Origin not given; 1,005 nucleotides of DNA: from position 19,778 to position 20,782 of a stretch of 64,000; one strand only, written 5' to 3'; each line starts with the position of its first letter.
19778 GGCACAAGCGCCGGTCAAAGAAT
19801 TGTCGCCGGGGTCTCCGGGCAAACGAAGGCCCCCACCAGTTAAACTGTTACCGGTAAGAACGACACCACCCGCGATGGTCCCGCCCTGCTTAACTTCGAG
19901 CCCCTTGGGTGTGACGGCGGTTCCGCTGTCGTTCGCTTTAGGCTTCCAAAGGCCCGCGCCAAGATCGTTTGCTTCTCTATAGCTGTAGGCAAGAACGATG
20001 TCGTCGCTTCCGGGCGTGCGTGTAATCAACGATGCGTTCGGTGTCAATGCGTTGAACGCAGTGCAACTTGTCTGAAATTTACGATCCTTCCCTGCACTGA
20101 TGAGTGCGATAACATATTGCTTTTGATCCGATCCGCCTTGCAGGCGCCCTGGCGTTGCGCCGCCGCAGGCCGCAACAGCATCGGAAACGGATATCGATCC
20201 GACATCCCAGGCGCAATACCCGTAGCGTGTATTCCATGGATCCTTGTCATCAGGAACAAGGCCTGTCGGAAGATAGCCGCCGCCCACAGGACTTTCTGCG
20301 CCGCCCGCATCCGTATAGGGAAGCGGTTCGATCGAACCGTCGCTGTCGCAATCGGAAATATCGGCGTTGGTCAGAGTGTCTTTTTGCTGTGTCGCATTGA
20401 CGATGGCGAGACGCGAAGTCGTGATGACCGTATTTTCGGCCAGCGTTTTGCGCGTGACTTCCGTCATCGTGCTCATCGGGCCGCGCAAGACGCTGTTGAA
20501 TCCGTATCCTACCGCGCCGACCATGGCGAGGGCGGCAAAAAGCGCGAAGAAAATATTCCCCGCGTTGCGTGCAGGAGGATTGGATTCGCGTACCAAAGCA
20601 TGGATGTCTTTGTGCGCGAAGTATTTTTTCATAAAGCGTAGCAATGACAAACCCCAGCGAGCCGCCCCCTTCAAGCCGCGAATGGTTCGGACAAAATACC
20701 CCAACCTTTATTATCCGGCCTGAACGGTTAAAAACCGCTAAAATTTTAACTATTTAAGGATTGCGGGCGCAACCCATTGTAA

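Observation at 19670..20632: Heads of the giant proteins look like GspG-type (pseudo)pilin domains with a non-canonical leader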

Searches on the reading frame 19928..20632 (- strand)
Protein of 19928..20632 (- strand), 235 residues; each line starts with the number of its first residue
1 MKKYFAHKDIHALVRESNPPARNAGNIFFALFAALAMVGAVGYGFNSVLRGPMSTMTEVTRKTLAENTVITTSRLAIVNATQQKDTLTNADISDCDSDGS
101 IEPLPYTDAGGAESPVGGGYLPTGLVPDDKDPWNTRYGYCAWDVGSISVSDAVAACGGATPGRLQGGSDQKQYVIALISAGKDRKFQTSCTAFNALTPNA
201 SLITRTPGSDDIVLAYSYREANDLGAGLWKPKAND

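Call 24: search_solved_structures(query=A2, max_evalue=10, show_alignments=3)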
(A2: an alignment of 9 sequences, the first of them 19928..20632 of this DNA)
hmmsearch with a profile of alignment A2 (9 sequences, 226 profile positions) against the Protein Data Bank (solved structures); distinct sequences matched with E-value up to 10: 3.
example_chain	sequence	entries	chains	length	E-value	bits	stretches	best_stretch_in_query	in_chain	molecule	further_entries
5zkp_A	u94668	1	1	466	0.29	13.6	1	16-59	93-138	Platelet-activating factor receptor,Flavodoxin,Platelet-activating factor receptor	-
8a57_D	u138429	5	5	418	0.95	11.9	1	28-95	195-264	GTPase HflX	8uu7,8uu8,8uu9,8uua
8xyd_A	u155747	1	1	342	2.1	10.8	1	16-61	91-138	Platelet-activating factor receptor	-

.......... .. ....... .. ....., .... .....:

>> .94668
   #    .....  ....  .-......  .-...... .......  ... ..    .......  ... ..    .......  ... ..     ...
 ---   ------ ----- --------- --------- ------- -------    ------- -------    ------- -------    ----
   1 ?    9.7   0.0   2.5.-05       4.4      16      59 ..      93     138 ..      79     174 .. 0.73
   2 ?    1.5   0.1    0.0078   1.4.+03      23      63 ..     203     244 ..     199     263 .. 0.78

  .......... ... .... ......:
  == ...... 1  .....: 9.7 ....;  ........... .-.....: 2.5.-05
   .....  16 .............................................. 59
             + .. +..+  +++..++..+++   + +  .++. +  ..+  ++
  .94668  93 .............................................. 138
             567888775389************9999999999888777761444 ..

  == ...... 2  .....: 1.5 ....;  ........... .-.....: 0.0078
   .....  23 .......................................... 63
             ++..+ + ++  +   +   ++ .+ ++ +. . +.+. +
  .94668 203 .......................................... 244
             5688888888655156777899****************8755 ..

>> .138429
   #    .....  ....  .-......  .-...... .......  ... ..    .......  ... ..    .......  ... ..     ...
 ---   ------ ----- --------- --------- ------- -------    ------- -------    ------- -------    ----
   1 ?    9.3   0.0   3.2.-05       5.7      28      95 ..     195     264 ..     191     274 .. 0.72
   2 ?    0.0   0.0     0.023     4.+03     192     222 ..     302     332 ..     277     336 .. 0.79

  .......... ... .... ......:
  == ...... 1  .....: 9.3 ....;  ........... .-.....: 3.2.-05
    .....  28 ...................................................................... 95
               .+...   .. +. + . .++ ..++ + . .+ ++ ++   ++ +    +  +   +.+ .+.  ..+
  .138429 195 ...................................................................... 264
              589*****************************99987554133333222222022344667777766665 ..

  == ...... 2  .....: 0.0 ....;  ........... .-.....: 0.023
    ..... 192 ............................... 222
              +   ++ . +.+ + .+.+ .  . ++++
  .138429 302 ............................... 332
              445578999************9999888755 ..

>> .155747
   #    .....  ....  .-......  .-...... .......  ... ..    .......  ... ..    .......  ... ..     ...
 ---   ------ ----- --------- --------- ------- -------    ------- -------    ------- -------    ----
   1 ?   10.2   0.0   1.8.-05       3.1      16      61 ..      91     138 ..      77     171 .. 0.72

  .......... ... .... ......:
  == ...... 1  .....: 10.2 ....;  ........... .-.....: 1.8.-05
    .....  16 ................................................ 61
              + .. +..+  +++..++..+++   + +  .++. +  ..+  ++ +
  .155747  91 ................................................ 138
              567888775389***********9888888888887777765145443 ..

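Call 25: find_homologous_proteins(query=A2, max_evalue=0.01)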
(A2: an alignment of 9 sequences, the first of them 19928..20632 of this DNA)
Query A2 (9 sequences) (235 aa, profile of the alignment): 22 proteins with E <= 0.01 among 8000 candidates.
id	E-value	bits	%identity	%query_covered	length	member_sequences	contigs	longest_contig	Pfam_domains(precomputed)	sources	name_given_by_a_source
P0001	2.9e-98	346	62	91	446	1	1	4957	-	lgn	-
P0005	8.8e-95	334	43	90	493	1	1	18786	PF13884.12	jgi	jgi:hypothetical protein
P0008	6.6e-93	328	49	90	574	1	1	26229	-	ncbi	-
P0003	1.6e-92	327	56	98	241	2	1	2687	-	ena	-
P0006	7.2e-92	325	40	97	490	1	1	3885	PF13884.12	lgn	-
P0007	9.0e-92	324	40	90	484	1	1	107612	PF13884.12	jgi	jgi:hypothetical protein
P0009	1.7e-91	324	50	89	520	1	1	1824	PF00090.26,PF19030.7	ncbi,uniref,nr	ncbi:MAG: hypothetical protein DI626_11630 [Micavibrio aeruginosavorus]|uniref:Uncharacterized prote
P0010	8.2e-88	311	42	91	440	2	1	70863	PF13884.12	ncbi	-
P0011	1.8e-87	310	42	90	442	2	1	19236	PF13884.12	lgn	-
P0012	3.5e-84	300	46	91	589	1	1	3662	PF21722.5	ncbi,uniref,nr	ncbi:MAG: hypothetical protein DI626_09190 [Micavibrio aeruginosavorus]|uniref:Glycine-rich domain-c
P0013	9.1e-84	298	49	90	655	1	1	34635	-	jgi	jgi:hypothetical protein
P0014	2.3e-70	254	46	91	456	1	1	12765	-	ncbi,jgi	jgi:hypothetical protein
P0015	1.4e-68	249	41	90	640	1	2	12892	PF13884.12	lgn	-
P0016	2.1e-66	241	43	92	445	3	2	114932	-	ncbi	-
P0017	1.1e-65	239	42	87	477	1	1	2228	-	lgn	-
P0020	6.1e-63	230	43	85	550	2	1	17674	PF04917.18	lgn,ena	-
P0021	1.2e-56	209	37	90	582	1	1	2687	-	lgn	-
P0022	5.8e-54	201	43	84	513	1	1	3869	-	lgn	-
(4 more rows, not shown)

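Call 30: search_protein_families(library=pfam, alignment_id=A2, max_evalue=10)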
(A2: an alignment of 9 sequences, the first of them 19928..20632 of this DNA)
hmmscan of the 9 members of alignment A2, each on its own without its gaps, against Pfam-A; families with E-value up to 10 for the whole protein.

A. member 1, window:19928-20632:- (235 aa): 1 family
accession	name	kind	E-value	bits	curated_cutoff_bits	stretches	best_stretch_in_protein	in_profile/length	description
PF00746.26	Gram_pos_anchor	-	0.2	12.1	20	1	24-44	15-35/43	LPXTG cell wall anchor motif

B. families by the number of members that match (of 9 scanned): 7 families
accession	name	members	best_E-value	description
PF00746.26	Gram_pos_anchor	2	0.2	LPXTG cell wall anchor motif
PF00059.27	Lectin_C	1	7.3e-12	Lectin C-type domain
PF05279.16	Asp-B-Hydro_N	1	0.071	Aspartyl beta-hydroxylase N-terminal region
PF23778.1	Phage_holin_2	1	0.12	Putative phage holin family 2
PF02812.23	ELFV_dehydrog_N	1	0.2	Glu/Leu/Phe/Val dehydrogenase, dimerisation domain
PF19405.4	DUF5978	1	0.34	Family of unknown function (DUF5978)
PF25799.1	prePAAR_I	1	6.4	Class I prePAAR effector Rhs1 motif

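Call 31: search_protein_families(library=pfam, proteins=[P0020, P0016, P0014, P0021, P0022, P0013, P0008], max_evalue=1)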
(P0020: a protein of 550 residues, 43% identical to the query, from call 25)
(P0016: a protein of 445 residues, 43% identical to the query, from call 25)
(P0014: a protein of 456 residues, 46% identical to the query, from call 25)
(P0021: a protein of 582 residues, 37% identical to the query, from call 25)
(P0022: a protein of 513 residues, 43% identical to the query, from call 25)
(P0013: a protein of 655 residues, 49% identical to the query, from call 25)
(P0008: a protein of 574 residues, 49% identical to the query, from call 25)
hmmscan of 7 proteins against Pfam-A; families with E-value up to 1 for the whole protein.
P0020 (550 aa): 1 family
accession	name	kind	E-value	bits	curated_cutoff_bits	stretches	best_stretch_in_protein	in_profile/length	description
PF04917.17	Shufflon_N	-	8.9e-15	55.4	27.5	1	391-503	207-309/324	Bacterial shufflon protein, N-terminal constant region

P0016 (445 aa): 1 family
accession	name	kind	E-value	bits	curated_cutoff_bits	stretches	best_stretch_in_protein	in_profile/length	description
PF03906.20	Phage_T7_tail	-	6e-05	23.2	25.2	1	311-351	113-153/157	Phage T7 tail fibre protein, N-terminal domain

P0014 (456 aa): 0 families

P0021 (582 aa): 1 family
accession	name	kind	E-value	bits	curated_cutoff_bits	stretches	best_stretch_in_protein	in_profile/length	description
PF07603.17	Lcl_C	-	0.0073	17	34.9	1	344-474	12-117/117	Lcl C-terminal domain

P0022 (513 aa): 0 families

P0013 (655 aa): 1 family
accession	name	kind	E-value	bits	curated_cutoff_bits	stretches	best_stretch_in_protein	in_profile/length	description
PF00746.26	Gram_pos_anchor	-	0.51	10.8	20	0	24-43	14-33/43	LPXTG cell wall anchor motif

P0008 (574 aa): 2 families
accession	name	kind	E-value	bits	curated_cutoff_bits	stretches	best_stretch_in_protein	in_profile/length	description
PF21722.4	Gly_rich_2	-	8.5e-05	23.1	24.3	2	324-360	1-39/226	Glycine-rich domain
PF17669.6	DUF5529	-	0.092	13.1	25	1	258-340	20-93/185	Family of unknown function (DUF5529)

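Call 32: search_protein_representatives(alignment_id=A2)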
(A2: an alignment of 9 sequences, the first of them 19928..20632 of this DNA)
Query: 9 sequences, 226 profile positions. Proteins with E-value up to 0.001 (for the whole library): 1046; up to 1e-10: 868; up to 1e-30: 682. The best 150 are listed.
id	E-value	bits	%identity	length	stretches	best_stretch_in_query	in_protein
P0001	9.4e-99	345.6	-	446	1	14-226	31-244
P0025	3.3e-96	337.2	-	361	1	13-225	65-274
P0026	5.5e-96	336.5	-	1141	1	12-225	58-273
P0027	5.1e-95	333.3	-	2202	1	6-226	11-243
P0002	2.0e-94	331.4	-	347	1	31-226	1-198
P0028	1.4e-93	328.7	-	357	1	12-226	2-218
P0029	3.2e-93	327.5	-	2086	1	14-226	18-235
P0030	6.6e-93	326.4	-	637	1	8-226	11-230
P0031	8.9e-93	326.0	-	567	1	13-225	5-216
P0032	1.9e-92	325.0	-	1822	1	14-224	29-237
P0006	2.3e-92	324.7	-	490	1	3-226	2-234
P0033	2.5e-92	324.6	-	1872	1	11-225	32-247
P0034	3.1e-92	324.2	-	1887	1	14-226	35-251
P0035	4.6e-92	323.7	-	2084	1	14-225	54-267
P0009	5.3e-92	323.5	-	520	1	22-225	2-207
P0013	2.9e-84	298.2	-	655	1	9-226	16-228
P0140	5.7e-69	248.1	-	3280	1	12-226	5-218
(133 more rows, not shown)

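Call 40: find_related_loci(query=A2, collection=genome_contigs, flank=10000)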
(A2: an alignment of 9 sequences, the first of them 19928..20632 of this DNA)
Query A2 (235 aa) in genome_contigs; peptide patterns used: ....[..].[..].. (x = any residue, [..] = any of these).
204 stretches matched a pattern; 194 encode a relative of the query (tblastn E <= 1e-3); the best 80 are kept; 78 distinct loci.
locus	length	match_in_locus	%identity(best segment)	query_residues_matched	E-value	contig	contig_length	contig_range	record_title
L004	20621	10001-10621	62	22-235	1e-85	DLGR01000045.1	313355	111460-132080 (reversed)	MAG TPA_asm: Micavibrio sp. UBA7689 UBA7689_contig_1392, whole genome shotgun sequence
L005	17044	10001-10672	58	2-235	6e-84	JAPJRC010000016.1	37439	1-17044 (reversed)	MAG: Micavibrio sp. isolate RAGGC_304 NODE_170_length_37439_cov_8.881393, whole genome shotgun sequence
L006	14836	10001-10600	61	17-232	1e-79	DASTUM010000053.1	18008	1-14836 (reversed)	MAG TPA_asm: Micavibrio sp. isolate SMAG_U2332 k141_1368928, whole genome shotgun sequence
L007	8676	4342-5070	52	1-235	2e-79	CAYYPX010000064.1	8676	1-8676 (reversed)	MAG TPA_asm: uncultured Micavibrio sp. isolate SRP199154_co2_59 genome assembly, contig: NODE_5908_length_8676_cov_10.26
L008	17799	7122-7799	56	2-230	3e-76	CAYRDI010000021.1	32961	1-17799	MAG TPA_asm: uncultured Micavibrio sp. isolate SRP257259_co1_112 genome assembly, contig: NODE_1410_length_32961_cov_6.2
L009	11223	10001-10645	50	19-235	2e-69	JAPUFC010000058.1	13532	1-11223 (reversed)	MAG: Mesorhizobium sp. isolate labscale reactor_MAG41 NODE_3086_length_13532_cov_12.513171, whole genome shotgun sequenc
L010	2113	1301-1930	48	25-235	4e-68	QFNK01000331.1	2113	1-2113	MAG: Micavibrio aeruginosavorus isolate S2_018_000_R2_104 S2_018_000_R2_scaffold_19623, whole genome shotgun sequence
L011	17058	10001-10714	46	1-235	9e-66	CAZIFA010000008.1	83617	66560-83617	MAG TPA_asm: uncultured Micavibrio sp. isolate SRP302895_co1_47 genome assembly, contig: NODE_525_length_83617_cov_12.00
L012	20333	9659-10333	45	2-233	1e-65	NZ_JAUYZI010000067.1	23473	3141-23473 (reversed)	Methylobacterium sp. NEAU 140 Scaffold67, whole genome shotgun sequence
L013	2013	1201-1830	47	25-235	4e-67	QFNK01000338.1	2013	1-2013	MAG: Micavibrio aeruginosavorus isolate S2_018_000_R2_104 S2_018_000_R2_scaffold_20548, whole genome shotgun sequence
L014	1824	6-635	50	25-235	1e-66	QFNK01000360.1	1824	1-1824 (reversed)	MAG: Micavibrio aeruginosavorus isolate S2_018_000_R2_104 S2_018_000_R2_scaffold_22525, whole genome shotgun sequence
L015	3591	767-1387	55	22-231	7e-63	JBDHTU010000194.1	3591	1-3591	MAG: Micavibrio sp. isolate AS-MESO-OLR.377 NODE_105698_length_3591_cov_104.830393, whole genome shotgun sequence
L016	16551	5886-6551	47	22-235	2e-61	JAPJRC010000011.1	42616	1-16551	MAG: Micavibrio sp. isolate RAGGC_304 NODE_136_length_42616_cov_8.740514, whole genome shotgun sequence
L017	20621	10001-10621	46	24-230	6e-61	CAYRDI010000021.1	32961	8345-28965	MAG TPA_asm: uncultured Micavibrio sp. isolate SRP257259_co1_112 genome assembly, contig: NODE_1410_length_32961_cov_6.2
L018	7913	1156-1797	47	22-235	3e-60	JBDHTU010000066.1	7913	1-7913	MAG: Micavibrio sp. isolate AS-MESO-OLR.377 NODE_33526_length_7913_cov_106.953548, whole genome shotgun sequence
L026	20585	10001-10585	45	25-235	6e-52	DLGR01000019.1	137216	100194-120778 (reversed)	MAG TPA_asm: Micavibrio sp. UBA7689 UBA7689_contig_19666, whole genome shotgun sequence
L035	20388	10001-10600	43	25-232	7e-50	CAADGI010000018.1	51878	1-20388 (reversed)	uncultured Alphaproteobacteria bacterium isolate PRO1.fa.gz genome assembly, contig: k127_672232, whole genome shotgun s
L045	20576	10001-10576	45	25-230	3e-48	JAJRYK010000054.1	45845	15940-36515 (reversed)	MAG: Alphaproteobacteria bacterium isolate Dive96_bin3.293 k141_5224793, whole genome shotgun sequence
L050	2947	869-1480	42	17-235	4e-47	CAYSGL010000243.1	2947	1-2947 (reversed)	MAG TPA_asm: uncultured Pseudobdellovibrionaceae bacterium isolate SRP304446_co1_7 genome assembly, contig: NODE_23077_l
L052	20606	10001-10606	42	25-232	4e-47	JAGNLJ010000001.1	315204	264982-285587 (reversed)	MAG: Alphaproteobacteria bacterium isolate Go_SlAct_bin_278 Go_SlAct_31_length_315204_cov_8.899117, whole genome shotgun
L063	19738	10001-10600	44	25-235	9e-46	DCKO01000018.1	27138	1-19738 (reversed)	MAG TPA_asm: Micavibrio sp. UBA1672 UBA1672_contig_6900, whole genome shotgun sequence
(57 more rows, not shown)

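Call 44: search_protein_families(library=pfam, proteins=[L035:7785-9536:+, L026:11285-13753:-, L011:1309-3039:-, L045:950-2992:+, L050:628-1194:-, L052:6916-7272:-, L063:211-1218:+], max_evalue=0.01)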
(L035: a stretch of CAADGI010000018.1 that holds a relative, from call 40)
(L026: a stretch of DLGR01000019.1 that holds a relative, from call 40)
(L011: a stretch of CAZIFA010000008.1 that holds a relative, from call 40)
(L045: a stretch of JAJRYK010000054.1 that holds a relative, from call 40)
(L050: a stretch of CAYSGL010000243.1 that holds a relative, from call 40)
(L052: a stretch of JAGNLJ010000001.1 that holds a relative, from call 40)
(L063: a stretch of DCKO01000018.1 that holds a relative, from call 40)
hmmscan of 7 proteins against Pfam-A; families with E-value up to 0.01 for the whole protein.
L035:7785-9536:+ (583 aa): 2 families
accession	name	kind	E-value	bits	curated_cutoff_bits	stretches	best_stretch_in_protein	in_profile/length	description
PF03109.22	ABC1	-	4.8e-57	193.3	22.9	1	214-453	1-241/244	ABC1 atypical kinase-like domain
PF01636.29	APH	-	0.002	18.3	23.2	0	399-428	169-199/239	Phosphotransferase enzyme family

L026:11285-13753:- (822 aa): 21 families
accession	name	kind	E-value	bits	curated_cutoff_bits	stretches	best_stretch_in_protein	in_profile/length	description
PF00005.33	ABC_tran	-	1.5e-57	194.5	25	2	607-740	2-137/137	ABC transporter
PF13304.12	AAA_21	-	7.7e-18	66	27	2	428-490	236-304/304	AAA domain, putative AbiEii toxin, Type IV TA system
PF12848.13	ABC_tran_Xtn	-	1e-10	42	25.9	1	497-568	1-74/85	ABC transporter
PF02463.25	SMC_N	-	5.8e-09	36.1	40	0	402-491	135-204/220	RecF/RecN/SMC N terminal domain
PF13476.12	AAA_23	-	1.7e-05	26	27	1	609-637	13-40/201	AAA domain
PF13521.12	AAA_28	-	2.1e-05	25.3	27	0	302-343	2-39/164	AAA domain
PF13555.12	AAA_29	-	2.3e-05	24.5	27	0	609-633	15-39/61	P-loop containing region of AAA domain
PF13401.12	AAA_22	-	3.1e-05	24.7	27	0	617-745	6-99/130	AAA domain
PF00931.28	NB-ARC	-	5e-05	23.1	23.5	1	615-663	18-65/248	NB-ARC domain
PF01926.29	MMR_HSR1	-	0.00037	21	21.9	0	619-641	2-23/113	50S ribosome-binding GTPase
PF13238.12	AAA_18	-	0.00058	20.8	29.4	0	302-361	1-59/128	AAA domain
PF03193.22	RsgA_GTPase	-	0.0015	18.9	30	0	612-656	103-144/174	RsgA GTPase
PF13481.12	AAA_25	-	0.0019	18.3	27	0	275-401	12-140/195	AAA domain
PF05783.17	DLIC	-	0.0027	17.1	19.7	0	611-646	20-55/471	Dynein light intermediate chain (DLIC)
PF00006.31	ATP-synt_ab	-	0.0028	17.8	29.5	0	612-640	10-38/213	ATP synthase alpha/beta family, nucleotide-binding domain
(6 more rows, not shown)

L011:1309-3039:- (576 aa): 3 families
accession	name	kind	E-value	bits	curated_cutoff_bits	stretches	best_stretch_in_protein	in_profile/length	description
PF00239.26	Resolvase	-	5.1e-38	130.9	23.3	1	11-163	2-145/145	Resolvase, N terminal domain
PF07508.19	Recombinase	-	1.4e-12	48.2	21.1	1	185-280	3-102/102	Recombinase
PF13408.12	Zn_ribbon_recom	-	1.9e-06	28.5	25.3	1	295-355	1-58/58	Recombinase zinc beta ribbon domain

L045:950-2992:+ (680 aa): 3 families
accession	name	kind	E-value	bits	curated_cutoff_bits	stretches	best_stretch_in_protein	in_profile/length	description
PF00501.34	AMP-binding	-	3.5e-82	276.7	29.9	1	91-468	4-374/384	AMP-binding enzyme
PF13193.12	AMP-binding_C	-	6.8e-21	75.4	24.5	2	533-573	1-40/76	AMP-binding enzyme C-terminal domain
PF16177.11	ACAS_N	-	1.7e-14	53.8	27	1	27-87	1-55/55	Acetyl-coenzyme A synthetase N-terminus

L050:628-1194:- (188 aa): 0 families

L052:6916-7272:- (118 aa): 1 family
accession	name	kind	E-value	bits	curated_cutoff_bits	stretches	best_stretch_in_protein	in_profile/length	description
PF10073.14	GapR_DNA-bd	-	4.5e-31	106.7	22.6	1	46-116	2-72/72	GapR-like, DNA-binding domain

L063:211-1218:+ (335 aa): 7 families
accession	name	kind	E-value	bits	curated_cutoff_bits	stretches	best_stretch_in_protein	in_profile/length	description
PF07479.19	NAD_Gly3P_dh_C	-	7.3e-52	175.8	25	1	180-321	1-141/142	NAD-dependent glycerol-3-phosphate dehydrogenase C-terminus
PF01210.29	NAD_Gly3P_dh_N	-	5.2e-48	163.4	23.1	1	6-159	1-156/158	NAD-dependent glycerol-3-phosphate dehydrogenase N-terminus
PF20618.3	GPD_NAD_C_bact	-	3.6e-20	72.7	27.6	1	240-307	1-66/66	Bacterial GPD, NAD-dependent C-terminal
PF02558.23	ApbA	-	1.7e-05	24.9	22.2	1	7-129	1-122/150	Ketopantoate reductase PanE/ApbA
PF03807.23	F420_oxidored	-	4.9e-05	24.3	21.6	1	6-105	1-90/94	NADP oxidoreductase coenzyme F420-dependent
PF03446.21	NAD_binding_2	-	6.4e-05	23.5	21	1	6-124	1-110/161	NAD binding domain of 6-phosphogluconate dehydrogenase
PF02153.23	PDH_N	-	0.0024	17.9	26.5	1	57-104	29-76/154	Prephenate dehydrogenase, nucleotide-binding domain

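Call 53: predict_structure(alignment_id=A4)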
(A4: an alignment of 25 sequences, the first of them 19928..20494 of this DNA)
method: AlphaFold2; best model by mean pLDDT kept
length: 189 residues; sequences in the alignment: 25
mean_pLDDT: 82.8   pTM: 0.79
mean pLDDT of the five models: 82.8, 80.8, 80.6, 80.1, 77.6
residues with pLDDT >= 90: 86; 70-90: 63; 50-70: 34; < 50: 6
segments of 3 or more residues with pLDDT < 50: 186-189
pLDDT, mean of each block of 10 residues (from residue 1): 60 85 87 72 65 86 94 91 93 92 62 76 92 96 95 94 96 85 49
secondary structure, 60 per line:
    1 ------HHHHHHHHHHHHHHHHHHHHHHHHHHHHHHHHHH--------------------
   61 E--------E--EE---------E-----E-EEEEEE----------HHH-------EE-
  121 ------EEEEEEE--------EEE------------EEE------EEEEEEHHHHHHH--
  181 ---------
elements in order: H7-40 E92-97 E127-133 E142-144 E157-159 E166-171 H172-178

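Call 55: fold_search(model_id=the predicted structure, library=pdb)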
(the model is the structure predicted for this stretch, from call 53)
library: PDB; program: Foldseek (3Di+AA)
matches with E <= 10: 17; with E <= 0.001: 0
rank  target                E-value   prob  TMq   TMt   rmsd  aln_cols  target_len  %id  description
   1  7vmr_A                4.4e+00  0.01  0.13  0.01  14.9       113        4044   10  Structure of recombinant RyR2 mutant K4593A (EGTA dataset) (released 2022-08-10)
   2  7qve_D                5.4e+00  0.03  0.12  0.09   5.5        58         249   10  Spinach 20S proteasome (released 2022-05-25)
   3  7zht_D                5.7e+00  0.00  0.10  0.06  20.2       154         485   12  Leishmania donovani Glucose 6-Phosphate Dehydrogenase apo form (released 2022-12-14)
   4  6zyg_MODEL_1_A        6.5e+00  0.01  0.11  0.16  11.6        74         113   16  Emfourin (M4in) from Serratia proteamaculans, M4 family peptidase inhibitor (released 2021-08-18)
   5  3smh_A                6.5e+00  0.01  0.09  0.05   9.7        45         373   11  Crystal structure of major peanut allergen Ara h 1 (released 2012-02-15)
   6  8hpc_F                7.0e+00  0.01  0.11  0.08  12.7        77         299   14  Crystal structure of C171A Mutant of N-carbamyl-D-amino acid amidohydrolase complexed with N-carbamyl-D-Hydroxyphenylg (released 2023-12-20)
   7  6ima_C                7.0e+00  0.00  0.11  0.08  12.4       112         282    9  Crystal Structure of ALKBH1 without alpha-1 (N37-C369) (released 2020-01-22)
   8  8hpc_C                7.4e+00  0.01  0.10  0.07   6.4        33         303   18  Crystal structure of C171A Mutant of N-carbamyl-D-amino acid amidohydrolase complexed with N-carbamyl-D-Hydroxyphenylg (released 2023-12-20)
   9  8hpc_E                7.4e+00  0.01  0.11  0.08  12.7        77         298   14  Crystal structure of C171A Mutant of N-carbamyl-D-amino acid amidohydrolase complexed with N-carbamyl-D-Hydroxyphenylg (released 2023-12-20)
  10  8hpc_A                7.4e+00  0.01  0.11  0.08  12.7        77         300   14  Crystal structure of C171A Mutant of N-carbamyl-D-amino acid amidohydrolase complexed with N-carbamyl-D-Hydroxyphenylg (released 2023-12-20)
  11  2ggl_A                7.9e+00  0.01  0.11  0.08  12.9        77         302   10  The mutant A222C of Agrobacterium radiobacter N-carbamoyl-D-amino acid amidohydrolase (released 2006-04-11)
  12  6jiu_A                8.5e+00  0.00  0.12  0.02  12.0       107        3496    8  Structure of RyR2 (F/A/C/L-Ca2+/Ca2+CaM dataset) (released 2019-07-17)
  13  6tcz_C                9.1e+00  0.01  0.11  0.08  11.4        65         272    9  Leishmania tarentolae proteasome 20S subunit complexed with LXE408 (released 2020-08-26)
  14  3k44_B                9.7e+00  0.01  0.20  0.24  10.7       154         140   11  Crystal Structure of Drosophila melanogaster Pur-alpha (released 2009-10-27)
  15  5fgp_A                9.7e+00  0.01  0.20  0.24  10.1       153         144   14  Crystal structure of D. melanogaster Pur-alpha repeat I-II in complex with DNA. (released 2016-01-20)
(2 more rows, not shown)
